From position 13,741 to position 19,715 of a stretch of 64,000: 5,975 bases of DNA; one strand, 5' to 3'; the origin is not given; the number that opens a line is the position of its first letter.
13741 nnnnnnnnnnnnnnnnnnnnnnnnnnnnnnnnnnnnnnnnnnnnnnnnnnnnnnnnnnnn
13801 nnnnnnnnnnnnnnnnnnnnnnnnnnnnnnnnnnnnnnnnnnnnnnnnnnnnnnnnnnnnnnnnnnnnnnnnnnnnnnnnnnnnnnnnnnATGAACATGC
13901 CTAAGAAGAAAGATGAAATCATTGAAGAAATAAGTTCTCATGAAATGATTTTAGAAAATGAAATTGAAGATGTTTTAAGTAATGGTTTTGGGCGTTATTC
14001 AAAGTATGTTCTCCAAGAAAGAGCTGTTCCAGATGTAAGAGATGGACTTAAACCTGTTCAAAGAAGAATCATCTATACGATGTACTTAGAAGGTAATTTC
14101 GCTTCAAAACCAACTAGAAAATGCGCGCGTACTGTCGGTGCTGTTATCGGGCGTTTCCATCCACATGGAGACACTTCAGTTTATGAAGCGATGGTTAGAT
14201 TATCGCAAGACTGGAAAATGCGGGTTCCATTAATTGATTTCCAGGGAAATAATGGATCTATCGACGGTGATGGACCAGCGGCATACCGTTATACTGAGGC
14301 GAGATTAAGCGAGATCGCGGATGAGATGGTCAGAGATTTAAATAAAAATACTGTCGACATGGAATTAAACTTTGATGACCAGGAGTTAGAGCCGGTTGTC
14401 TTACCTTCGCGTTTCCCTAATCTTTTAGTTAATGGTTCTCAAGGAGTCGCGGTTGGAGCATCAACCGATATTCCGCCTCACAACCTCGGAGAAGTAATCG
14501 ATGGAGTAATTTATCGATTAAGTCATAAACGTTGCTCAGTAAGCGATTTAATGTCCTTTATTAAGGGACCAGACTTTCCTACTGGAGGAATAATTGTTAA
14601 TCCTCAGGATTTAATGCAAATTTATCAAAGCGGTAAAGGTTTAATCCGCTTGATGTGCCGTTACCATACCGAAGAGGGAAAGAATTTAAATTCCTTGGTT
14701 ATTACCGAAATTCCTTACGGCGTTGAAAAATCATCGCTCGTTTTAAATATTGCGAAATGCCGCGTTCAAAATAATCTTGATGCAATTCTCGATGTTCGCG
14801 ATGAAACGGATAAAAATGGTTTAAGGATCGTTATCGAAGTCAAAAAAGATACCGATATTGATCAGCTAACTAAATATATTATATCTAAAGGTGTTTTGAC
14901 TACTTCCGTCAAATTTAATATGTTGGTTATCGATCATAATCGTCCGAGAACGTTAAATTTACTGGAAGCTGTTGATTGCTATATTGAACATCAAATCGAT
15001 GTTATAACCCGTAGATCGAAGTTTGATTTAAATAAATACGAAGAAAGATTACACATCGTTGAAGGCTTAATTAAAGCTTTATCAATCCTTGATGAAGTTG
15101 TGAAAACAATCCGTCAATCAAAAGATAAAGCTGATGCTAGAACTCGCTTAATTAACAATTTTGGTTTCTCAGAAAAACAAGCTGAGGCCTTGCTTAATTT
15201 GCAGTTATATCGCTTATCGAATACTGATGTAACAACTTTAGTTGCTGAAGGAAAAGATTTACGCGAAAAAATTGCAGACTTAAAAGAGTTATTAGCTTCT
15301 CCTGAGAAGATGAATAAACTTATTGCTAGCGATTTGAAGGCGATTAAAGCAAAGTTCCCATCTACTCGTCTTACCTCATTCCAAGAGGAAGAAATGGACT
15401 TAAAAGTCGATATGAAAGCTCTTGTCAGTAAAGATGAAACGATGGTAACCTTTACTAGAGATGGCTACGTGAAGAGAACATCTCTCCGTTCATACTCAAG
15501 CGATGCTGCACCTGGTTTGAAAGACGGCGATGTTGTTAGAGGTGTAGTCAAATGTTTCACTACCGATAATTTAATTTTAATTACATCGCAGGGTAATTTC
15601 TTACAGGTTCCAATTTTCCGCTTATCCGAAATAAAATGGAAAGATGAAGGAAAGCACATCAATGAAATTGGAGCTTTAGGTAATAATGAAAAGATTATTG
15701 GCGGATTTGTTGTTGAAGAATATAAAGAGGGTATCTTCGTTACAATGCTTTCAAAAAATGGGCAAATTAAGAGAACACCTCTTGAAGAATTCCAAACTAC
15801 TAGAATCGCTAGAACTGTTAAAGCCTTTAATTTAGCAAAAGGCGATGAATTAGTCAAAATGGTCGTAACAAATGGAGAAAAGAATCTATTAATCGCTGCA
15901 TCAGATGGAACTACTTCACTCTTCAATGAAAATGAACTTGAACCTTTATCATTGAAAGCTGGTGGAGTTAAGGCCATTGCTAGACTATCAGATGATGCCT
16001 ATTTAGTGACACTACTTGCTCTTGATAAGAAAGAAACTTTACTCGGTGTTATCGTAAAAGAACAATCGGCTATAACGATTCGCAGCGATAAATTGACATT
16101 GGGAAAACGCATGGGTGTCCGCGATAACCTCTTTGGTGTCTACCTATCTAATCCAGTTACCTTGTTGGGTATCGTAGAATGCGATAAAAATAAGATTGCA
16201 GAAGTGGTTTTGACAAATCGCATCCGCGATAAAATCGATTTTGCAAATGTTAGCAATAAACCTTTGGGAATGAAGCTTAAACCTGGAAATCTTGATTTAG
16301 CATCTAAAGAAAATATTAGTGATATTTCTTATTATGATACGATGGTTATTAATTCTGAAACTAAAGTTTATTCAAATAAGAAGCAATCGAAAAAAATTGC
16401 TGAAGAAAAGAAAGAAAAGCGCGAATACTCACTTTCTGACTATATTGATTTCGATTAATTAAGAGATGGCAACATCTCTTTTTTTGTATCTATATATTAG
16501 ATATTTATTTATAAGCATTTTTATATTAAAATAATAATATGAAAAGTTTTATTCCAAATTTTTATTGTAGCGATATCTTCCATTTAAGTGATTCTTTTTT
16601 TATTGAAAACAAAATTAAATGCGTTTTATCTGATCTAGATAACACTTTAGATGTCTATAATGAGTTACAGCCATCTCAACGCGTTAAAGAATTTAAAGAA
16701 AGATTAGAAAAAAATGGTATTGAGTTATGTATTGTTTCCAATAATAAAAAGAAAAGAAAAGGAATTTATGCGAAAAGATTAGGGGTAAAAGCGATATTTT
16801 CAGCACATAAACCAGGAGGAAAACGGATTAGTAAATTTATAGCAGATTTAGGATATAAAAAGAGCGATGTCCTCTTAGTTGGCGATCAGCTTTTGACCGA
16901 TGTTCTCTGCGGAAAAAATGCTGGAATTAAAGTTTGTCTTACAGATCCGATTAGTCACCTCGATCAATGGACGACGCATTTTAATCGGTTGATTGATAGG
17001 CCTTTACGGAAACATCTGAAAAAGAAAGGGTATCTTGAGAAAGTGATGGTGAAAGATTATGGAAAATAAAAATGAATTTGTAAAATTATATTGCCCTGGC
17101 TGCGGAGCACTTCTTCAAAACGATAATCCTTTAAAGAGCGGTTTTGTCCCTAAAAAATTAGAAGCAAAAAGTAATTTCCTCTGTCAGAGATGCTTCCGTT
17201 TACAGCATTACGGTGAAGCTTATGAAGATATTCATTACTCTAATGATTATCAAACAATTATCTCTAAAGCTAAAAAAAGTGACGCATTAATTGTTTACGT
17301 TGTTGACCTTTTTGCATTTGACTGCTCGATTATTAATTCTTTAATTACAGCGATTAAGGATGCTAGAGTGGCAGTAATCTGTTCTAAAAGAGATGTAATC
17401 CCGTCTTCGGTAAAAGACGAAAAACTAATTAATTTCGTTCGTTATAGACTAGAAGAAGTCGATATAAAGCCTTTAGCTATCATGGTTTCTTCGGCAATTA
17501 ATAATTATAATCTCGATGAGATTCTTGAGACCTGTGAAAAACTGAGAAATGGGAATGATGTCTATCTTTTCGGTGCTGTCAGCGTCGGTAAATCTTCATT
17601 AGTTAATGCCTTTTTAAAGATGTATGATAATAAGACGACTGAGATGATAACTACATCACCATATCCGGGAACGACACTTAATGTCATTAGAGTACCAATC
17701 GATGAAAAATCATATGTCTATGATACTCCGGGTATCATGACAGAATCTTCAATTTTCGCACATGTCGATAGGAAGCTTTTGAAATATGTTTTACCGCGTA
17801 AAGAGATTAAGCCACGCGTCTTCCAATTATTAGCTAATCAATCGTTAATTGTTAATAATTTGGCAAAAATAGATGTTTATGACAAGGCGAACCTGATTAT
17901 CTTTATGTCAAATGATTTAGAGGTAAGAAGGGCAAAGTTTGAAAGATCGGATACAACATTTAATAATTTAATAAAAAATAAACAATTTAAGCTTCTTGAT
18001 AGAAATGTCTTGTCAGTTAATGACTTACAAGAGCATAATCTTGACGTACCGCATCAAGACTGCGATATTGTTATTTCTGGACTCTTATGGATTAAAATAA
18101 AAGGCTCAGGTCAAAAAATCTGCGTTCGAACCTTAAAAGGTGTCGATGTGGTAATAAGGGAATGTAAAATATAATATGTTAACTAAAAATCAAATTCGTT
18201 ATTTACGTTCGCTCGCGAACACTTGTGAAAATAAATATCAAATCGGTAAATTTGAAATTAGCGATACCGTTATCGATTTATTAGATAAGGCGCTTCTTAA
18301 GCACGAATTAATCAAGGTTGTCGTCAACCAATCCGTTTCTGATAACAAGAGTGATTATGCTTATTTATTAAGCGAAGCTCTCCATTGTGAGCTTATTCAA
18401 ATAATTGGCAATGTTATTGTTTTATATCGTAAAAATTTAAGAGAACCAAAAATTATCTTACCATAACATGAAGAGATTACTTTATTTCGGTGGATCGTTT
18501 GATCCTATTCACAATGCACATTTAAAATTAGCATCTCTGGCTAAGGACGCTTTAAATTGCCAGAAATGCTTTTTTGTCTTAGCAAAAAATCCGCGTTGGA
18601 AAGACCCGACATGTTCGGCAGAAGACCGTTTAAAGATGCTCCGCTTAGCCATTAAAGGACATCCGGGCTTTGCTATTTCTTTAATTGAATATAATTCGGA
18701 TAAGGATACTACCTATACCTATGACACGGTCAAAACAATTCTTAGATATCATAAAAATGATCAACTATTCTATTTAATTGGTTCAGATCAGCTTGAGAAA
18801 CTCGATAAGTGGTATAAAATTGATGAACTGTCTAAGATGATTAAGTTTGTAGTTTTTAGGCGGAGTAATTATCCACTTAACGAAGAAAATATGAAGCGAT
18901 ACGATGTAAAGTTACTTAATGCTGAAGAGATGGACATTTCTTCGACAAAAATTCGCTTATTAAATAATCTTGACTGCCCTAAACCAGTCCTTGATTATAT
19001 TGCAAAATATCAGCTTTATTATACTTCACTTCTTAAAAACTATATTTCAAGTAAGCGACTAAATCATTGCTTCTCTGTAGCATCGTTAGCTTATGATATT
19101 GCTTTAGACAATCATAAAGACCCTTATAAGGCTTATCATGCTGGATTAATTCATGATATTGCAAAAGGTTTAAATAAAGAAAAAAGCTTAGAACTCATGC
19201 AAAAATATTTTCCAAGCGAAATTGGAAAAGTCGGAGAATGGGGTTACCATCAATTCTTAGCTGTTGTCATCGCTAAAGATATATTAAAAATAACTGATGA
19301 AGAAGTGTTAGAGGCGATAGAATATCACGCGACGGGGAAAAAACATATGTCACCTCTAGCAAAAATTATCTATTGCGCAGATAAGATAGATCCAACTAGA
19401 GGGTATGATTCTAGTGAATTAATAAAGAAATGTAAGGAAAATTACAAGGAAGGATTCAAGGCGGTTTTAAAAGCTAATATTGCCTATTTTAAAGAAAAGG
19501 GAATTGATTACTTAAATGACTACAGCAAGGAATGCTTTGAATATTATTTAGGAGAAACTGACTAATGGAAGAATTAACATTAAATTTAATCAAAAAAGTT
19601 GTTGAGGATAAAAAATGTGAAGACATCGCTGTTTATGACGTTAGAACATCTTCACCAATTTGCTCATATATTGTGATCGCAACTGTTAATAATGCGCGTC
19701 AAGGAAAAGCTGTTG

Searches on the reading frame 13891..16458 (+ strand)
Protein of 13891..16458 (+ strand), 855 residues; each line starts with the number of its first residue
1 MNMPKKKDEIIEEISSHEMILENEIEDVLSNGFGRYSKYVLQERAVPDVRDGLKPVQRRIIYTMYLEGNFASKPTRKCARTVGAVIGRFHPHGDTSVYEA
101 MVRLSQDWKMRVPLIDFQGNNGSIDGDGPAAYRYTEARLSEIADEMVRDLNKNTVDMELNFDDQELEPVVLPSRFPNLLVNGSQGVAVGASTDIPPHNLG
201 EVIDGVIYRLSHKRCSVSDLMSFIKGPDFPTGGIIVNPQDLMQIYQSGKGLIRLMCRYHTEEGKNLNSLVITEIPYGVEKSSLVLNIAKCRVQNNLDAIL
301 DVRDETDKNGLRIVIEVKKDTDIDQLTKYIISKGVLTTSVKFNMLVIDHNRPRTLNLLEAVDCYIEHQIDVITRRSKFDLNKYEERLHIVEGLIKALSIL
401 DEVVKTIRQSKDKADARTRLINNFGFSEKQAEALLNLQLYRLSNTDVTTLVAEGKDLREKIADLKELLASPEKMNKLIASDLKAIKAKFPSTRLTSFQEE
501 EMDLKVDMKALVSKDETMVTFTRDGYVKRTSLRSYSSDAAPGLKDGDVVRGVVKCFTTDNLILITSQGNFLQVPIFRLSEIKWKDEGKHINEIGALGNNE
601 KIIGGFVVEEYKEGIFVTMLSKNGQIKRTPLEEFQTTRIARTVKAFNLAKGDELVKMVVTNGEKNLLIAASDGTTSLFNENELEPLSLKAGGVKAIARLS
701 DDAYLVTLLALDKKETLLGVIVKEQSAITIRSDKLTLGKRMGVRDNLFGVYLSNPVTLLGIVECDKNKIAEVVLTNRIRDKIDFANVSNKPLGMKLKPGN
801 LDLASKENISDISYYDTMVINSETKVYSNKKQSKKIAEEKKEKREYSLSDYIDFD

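Call 18: search_protein_families(library=pfam, proteins=[window:13891-16458:+], max_evalue=0.00001)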
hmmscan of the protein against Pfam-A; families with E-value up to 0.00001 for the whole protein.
window:13891-16458:+ (855 aa): 2 families
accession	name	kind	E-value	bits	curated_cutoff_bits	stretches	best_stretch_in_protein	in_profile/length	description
PF00521.26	DNA_topoisoIV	-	2.2e-148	495.1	31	1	44-483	1-432/432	DNA gyrase/topoisomerase IV, subunit A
PF03989.18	DNA_gyraseA_C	-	2.3e-20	72.2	27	1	619-661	5-48/48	DNA gyrase C-terminal domain, beta-propeller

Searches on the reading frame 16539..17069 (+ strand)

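Call 42: search_protein_families(library=pfam, proteins=[window:16539-17069:+], max_evalue=0.000001)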
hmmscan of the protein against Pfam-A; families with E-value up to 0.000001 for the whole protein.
window:16539-17069:+ (176 aa): 4 families
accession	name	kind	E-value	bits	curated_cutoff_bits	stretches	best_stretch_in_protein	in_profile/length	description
PF13419.12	HAD_2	-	4e-13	50.3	23.8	1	18-133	54-176/178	Haloacid dehalogenase-like hydrolase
PF09419.16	PGP_phosphatase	-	1.6e-08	34.8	20.4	1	3-138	16-167/168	Mitochondrial PGP phosphatase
PF13242.12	Hydrolase_like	-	3.2e-08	33.8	22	1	90-135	3-48/75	HAD-hyrolase-like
PF00702.32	Hydrolase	-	8.4e-08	33.3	26.4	1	23-129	77-191/191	haloacid dehalogenase-like hydrolase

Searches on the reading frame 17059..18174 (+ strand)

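Call 42: search_protein_families(library=pfam, proteins=[window:17059-18174:+], max_evalue=0.000001)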
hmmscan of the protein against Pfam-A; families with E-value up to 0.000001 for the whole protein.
window:17059-18174:+ (371 aa): 3 families
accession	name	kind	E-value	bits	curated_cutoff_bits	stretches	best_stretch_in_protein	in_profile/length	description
PF21516.2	YqeH-like_C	-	9e-15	55.4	27.7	1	277-368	2-93/95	YqeH-like, C-terminal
PF01926.29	MMR_HSR1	-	1.1e-11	45.3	21.9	1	168-245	2-83/113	50S ribosome-binding GTPase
PF03193.22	RsgA_GTPase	-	7.2e-10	39.4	30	1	74-227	24-169/174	RsgA GTPase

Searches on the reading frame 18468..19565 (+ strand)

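Call 42: search_protein_families(library=pfam, proteins=[window:18468-19565:+], max_evalue=0.000001)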
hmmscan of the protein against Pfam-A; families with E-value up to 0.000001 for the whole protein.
window:18468-19565:+ (365 aa): 2 families
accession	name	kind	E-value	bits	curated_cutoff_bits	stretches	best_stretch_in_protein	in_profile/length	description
PF01467.32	CTP_transf_like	-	3.1e-22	79.7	21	1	6-163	1-131/133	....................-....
PF01966.28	HD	-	6e-15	56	22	1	197-309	1-115/116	HD domain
